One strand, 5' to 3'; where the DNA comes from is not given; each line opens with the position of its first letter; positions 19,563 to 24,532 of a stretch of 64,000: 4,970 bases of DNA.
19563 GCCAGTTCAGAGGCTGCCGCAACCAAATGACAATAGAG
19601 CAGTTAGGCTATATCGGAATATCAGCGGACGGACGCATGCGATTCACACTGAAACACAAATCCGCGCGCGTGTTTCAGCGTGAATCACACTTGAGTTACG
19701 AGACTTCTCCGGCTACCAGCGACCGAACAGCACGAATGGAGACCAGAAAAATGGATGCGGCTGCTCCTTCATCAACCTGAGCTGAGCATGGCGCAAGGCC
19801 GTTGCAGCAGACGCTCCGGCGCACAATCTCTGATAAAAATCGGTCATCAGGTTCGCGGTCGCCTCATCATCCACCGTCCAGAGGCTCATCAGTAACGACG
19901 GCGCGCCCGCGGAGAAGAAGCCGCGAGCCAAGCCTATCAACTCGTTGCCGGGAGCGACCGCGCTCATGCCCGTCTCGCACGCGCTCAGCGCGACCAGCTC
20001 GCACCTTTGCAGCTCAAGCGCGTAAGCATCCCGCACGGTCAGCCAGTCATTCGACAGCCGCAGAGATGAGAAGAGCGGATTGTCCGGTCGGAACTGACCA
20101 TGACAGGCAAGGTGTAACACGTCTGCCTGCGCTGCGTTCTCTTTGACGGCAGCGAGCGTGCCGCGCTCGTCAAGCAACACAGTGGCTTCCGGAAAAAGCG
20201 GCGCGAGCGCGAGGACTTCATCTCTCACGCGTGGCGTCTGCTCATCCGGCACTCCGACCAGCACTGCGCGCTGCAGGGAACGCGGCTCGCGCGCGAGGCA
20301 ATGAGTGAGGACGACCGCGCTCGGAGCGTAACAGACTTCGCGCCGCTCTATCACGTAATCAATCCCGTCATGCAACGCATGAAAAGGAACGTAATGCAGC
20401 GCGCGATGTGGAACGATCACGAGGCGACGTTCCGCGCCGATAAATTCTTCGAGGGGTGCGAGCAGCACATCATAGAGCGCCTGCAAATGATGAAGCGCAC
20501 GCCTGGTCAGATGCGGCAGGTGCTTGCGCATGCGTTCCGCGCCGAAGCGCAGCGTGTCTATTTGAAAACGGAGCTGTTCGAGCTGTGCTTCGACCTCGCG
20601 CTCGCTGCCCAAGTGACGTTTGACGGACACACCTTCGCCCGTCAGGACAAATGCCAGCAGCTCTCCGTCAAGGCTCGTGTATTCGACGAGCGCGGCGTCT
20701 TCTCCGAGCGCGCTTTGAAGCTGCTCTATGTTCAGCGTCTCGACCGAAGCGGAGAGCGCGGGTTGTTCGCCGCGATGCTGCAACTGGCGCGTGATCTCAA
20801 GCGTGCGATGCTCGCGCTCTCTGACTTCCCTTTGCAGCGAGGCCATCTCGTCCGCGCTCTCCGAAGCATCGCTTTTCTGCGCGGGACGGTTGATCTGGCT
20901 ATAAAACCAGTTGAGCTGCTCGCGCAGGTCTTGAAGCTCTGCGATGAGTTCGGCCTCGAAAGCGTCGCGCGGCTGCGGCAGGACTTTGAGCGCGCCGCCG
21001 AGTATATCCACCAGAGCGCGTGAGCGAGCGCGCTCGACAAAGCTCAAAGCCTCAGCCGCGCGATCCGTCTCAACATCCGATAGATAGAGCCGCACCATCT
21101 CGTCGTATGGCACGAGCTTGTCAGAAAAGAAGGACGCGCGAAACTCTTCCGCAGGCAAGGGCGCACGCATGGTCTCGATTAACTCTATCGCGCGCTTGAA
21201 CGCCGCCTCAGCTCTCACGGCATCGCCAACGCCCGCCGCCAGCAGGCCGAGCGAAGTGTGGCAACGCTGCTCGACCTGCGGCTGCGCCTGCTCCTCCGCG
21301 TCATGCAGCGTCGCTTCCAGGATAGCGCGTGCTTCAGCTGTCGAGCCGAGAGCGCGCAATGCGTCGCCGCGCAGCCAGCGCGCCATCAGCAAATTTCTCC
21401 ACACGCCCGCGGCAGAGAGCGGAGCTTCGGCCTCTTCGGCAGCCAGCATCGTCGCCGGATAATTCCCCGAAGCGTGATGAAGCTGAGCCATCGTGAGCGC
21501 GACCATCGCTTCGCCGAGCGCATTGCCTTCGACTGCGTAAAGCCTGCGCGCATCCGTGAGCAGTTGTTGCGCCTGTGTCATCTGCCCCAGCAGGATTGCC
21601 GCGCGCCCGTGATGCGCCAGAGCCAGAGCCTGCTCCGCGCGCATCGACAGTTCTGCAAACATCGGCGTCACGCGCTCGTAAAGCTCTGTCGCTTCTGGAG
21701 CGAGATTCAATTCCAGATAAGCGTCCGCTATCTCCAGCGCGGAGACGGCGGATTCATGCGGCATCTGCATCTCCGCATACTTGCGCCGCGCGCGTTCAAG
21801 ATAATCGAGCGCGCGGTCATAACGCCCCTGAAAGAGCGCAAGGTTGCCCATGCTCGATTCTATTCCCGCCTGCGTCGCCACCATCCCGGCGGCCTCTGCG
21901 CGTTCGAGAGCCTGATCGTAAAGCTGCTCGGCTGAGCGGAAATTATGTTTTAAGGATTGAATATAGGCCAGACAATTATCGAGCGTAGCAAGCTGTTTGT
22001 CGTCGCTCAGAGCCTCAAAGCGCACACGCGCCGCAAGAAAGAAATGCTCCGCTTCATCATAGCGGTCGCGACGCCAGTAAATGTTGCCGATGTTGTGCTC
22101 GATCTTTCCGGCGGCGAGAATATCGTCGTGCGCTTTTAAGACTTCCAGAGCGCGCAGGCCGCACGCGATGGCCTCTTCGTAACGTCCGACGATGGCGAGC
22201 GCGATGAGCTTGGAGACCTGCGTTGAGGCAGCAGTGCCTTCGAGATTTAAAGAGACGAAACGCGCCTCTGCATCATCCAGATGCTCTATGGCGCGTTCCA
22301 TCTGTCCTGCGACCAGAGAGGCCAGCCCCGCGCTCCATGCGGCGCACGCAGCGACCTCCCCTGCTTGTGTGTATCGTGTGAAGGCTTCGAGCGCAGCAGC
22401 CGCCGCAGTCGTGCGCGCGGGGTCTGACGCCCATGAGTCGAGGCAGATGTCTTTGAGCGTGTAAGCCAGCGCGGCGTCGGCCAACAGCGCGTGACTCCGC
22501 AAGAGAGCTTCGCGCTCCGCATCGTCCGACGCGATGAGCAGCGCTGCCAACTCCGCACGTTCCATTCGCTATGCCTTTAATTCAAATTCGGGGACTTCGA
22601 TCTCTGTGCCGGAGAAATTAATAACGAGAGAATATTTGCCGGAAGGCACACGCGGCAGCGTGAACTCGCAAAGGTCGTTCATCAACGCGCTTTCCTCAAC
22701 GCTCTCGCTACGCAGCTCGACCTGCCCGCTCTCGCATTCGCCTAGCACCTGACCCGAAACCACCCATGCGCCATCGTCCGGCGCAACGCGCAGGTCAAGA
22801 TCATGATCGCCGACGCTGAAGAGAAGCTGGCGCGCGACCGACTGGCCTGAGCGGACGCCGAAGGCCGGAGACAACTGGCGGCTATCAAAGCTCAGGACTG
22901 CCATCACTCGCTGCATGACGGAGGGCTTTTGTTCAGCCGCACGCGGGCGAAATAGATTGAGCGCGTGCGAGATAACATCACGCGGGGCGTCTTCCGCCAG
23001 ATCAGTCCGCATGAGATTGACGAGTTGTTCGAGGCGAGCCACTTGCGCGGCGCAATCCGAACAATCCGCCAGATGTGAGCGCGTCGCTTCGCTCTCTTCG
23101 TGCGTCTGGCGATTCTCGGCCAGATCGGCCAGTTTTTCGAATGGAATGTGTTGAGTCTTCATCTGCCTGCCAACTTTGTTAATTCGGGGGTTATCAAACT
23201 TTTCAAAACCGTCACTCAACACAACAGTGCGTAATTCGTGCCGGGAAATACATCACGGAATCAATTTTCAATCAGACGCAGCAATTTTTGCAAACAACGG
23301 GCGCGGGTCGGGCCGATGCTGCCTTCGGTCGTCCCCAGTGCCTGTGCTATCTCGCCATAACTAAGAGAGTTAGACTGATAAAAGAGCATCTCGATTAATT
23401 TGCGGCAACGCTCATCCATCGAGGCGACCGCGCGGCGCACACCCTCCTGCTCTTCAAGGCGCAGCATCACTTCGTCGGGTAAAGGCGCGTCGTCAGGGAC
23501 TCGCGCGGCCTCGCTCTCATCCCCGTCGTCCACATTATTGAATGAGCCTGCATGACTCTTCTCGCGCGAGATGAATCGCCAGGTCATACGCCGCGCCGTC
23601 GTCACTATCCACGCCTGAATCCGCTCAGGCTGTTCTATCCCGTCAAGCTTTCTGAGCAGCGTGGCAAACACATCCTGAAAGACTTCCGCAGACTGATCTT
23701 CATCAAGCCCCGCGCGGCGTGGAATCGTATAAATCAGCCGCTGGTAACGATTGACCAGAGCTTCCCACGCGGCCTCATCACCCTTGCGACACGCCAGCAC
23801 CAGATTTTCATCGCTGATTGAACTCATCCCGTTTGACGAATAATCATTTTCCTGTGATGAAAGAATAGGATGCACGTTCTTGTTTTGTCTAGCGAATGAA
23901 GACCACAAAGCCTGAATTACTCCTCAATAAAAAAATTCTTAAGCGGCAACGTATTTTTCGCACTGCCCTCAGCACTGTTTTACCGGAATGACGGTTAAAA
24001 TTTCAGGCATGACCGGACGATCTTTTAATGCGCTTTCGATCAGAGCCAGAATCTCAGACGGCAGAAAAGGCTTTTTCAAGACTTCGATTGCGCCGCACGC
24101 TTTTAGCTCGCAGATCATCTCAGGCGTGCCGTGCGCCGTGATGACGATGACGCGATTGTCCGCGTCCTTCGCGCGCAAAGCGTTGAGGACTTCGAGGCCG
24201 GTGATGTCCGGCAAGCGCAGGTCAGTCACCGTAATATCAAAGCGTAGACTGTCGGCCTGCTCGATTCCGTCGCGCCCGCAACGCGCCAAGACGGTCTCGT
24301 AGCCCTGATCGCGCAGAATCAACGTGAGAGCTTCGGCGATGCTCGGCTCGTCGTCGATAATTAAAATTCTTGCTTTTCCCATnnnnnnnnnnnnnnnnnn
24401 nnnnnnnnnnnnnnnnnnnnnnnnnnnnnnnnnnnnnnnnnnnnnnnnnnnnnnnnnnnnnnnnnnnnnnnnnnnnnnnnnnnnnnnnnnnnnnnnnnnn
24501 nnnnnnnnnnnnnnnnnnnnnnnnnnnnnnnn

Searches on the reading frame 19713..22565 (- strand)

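Call 73: search_protein_families(library=pfam, proteins=[window:19713-22565:-], max_evalue=0.00001)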
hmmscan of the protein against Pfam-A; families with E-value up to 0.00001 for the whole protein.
window:19713-22565:- (950 aa): 5 families
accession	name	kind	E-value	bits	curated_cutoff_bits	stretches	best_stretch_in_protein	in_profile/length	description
PF12770.12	CHAT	-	8.2e-70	235.9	24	1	694-948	4-288/289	CHAT domain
PF13424.12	TPR_12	-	3.9e-20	72.3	30.1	2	155-225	5-77/77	Tetratricopeptide repeat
PF00515.34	TPR_1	-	5.4e-13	48.6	27.8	0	238-259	6-27/34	Tetratricopeptide repeat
PF07719.23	TPR_2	-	1.4e-08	34.7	27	0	239-262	7-30/34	Tetratricopeptide repeat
PF13181.12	TPR_8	-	1.4e-07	31.6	25.7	0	157-179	5-27/34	Tetratricopeptide repeat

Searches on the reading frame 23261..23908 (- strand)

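Call 73: search_protein_families(library=pfam, proteins=[window:23261-23908:-], max_evalue=0.00001)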
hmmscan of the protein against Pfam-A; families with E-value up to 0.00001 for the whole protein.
window:23261-23908:- (215 aa): 1 family
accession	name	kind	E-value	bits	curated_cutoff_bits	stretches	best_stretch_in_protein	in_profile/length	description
PF04542.20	Sigma70_r2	-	5.8e-07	29.7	24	1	51-117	1-69/71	Sigma-70 region 2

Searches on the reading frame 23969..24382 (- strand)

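Call 73: search_protein_families(library=pfam, proteins=[window:23969-24382:-], max_evalue=0.00001)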
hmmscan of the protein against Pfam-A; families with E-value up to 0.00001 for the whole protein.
window:23969-24382:- (137 aa): 1 family
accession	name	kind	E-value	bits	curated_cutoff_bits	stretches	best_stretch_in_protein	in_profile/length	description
PF00072.30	Response_reg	-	7.2e-27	94.2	30.2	1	6-115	1-110/111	Response regulator receiver domain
